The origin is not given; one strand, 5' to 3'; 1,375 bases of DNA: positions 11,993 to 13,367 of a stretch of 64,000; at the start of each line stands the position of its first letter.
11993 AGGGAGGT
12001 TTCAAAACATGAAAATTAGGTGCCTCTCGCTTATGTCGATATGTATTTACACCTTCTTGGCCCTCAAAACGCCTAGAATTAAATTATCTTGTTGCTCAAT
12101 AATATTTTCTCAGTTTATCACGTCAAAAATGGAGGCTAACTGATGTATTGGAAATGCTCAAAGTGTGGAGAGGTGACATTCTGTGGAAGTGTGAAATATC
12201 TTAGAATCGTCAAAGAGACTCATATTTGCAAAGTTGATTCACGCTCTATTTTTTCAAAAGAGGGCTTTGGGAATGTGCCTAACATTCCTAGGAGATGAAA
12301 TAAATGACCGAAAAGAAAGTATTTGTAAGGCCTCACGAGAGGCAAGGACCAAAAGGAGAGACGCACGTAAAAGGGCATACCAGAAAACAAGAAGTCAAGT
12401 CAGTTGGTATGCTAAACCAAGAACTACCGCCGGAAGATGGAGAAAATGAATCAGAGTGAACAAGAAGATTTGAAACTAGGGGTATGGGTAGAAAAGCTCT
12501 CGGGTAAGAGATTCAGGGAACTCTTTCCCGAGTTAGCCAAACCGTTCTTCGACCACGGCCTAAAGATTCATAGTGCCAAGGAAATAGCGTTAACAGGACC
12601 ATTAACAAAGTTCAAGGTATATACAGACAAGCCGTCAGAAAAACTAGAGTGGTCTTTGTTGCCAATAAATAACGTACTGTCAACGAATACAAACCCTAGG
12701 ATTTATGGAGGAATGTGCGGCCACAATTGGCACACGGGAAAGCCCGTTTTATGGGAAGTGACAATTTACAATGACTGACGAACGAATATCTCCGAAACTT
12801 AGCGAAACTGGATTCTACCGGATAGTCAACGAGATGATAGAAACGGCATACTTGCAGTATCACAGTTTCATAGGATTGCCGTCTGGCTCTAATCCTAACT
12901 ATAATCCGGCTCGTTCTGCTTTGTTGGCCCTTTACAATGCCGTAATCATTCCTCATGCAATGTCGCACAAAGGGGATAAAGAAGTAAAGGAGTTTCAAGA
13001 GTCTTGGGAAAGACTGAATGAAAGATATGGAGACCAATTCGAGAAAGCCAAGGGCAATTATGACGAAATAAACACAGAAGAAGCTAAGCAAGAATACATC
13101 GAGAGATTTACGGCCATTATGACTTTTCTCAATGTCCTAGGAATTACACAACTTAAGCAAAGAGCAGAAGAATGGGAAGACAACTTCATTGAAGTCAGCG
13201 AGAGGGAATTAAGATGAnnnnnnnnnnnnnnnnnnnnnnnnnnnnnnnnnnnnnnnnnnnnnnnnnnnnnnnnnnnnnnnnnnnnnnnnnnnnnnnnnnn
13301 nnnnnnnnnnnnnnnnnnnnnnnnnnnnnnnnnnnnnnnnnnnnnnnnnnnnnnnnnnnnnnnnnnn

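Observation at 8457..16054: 7.6-kb integrated element at an intron-containing tRNA-Tyr, bounded by a perfect 13-bp direct repeat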

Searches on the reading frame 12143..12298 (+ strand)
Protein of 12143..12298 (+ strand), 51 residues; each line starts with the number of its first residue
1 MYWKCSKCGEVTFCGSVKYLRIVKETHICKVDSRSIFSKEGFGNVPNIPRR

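Call 8: search_protein_families(library=pfam, proteins=[window:12143-12298:+], max_evalue=0.1)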
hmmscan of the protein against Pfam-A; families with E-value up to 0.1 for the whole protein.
window:12143-12298:+ (51 aa): 1 family
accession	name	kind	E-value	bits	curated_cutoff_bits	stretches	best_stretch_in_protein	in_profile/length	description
PF00641.23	Zn_ribbon_RanBP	-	0.045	13.5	27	0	2-9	4-11/30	Zn-finger in Ran binding protein and others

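Call 9: search_protein_families(library=phrogs, proteins=[window:12143-12298:+], max_evalue=0.1)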
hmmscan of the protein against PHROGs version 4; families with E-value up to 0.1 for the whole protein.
window:12143-12298:+ (51 aa): 1 family
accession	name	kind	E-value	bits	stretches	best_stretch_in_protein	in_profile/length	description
phrog_7696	-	unknown function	0.0068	17.2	1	3-25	46-68/78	-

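Call 40: search_protein_families(library=ncbifam, proteins=[window:12143-12298:+], max_evalue=0.1)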
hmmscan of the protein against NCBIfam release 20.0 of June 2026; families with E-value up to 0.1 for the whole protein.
window:12143-12298:+ (51 aa): 0 families

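Call 41: search_protein_families(library=padloc, proteins=[window:12143-12298:+], max_evalue=0.1)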
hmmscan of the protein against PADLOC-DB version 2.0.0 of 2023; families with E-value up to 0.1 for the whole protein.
window:12143-12298:+ (51 aa): 0 families

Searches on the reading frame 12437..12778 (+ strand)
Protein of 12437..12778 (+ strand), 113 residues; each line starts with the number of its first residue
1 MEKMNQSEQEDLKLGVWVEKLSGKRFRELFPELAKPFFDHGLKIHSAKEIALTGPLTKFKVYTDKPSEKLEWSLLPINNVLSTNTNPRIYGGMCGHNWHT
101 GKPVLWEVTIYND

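Call 8: search_protein_families(library=pfam, proteins=[window:12437-12778:+], max_evalue=0.1)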
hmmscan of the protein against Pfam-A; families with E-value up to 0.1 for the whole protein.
window:12437-12778:+ (113 aa): 0 families

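Call 9: search_protein_families(library=phrogs, proteins=[window:12437-12778:+], max_evalue=0.1)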
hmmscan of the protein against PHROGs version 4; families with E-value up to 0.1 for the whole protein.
window:12437-12778:+ (113 aa): 0 families

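Call 40: search_protein_families(library=ncbifam, proteins=[window:12437-12778:+], max_evalue=0.1)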
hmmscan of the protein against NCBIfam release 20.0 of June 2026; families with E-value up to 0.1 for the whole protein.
window:12437-12778:+ (113 aa): 0 families

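Call 41: search_protein_families(library=padloc, proteins=[window:12437-12778:+], max_evalue=0.1)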
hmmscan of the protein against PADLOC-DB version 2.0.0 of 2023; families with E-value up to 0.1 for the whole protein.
window:12437-12778:+ (113 aa): 0 families

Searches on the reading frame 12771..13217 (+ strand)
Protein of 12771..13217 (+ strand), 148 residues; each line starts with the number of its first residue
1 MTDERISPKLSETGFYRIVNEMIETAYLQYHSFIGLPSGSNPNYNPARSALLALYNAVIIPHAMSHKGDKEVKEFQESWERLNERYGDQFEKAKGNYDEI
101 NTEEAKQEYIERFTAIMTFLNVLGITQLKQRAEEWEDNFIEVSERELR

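Call 8: search_protein_families(library=pfam, proteins=[window:12771-13217:+], max_evalue=0.1)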
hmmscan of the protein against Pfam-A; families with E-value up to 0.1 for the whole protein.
window:12771-13217:+ (148 aa): 1 family
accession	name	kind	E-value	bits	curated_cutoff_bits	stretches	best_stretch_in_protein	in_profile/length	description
PF20648.2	DUF6809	-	0.0026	19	27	1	49-113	3-75/85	Family of unknown function (DUF6809)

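Call 9: search_protein_families(library=phrogs, proteins=[window:12771-13217:+], max_evalue=0.1)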
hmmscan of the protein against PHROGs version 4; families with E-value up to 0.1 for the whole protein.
window:12771-13217:+ (148 aa): 1 family
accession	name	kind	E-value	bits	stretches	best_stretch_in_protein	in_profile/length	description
phrog_15527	-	unknown function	0.048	14.9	0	89-126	78-115/125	-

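Call 40: search_protein_families(library=ncbifam, proteins=[window:12771-13217:+], max_evalue=0.1)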
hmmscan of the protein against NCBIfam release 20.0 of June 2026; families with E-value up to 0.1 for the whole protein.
window:12771-13217:+ (148 aa): 2 families
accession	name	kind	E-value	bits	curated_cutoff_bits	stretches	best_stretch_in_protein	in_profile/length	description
NF040494.1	nitrored_ArsF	subfamily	0.014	15.8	60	1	79-139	23-85/106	nitrophenyl compound nitroreductase subunit ArsF family protein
NF003755.0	PRK05346.2-6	equivalog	0.021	13.7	563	1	10-93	61-140/310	Na(+)-translocating NADH-quinone reductase subunit C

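Call 41: search_protein_families(library=padloc, proteins=[window:12771-13217:+], max_evalue=0.1)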
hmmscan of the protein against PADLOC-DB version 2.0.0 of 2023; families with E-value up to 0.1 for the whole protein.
window:12771-13217:+ (148 aa): 0 families
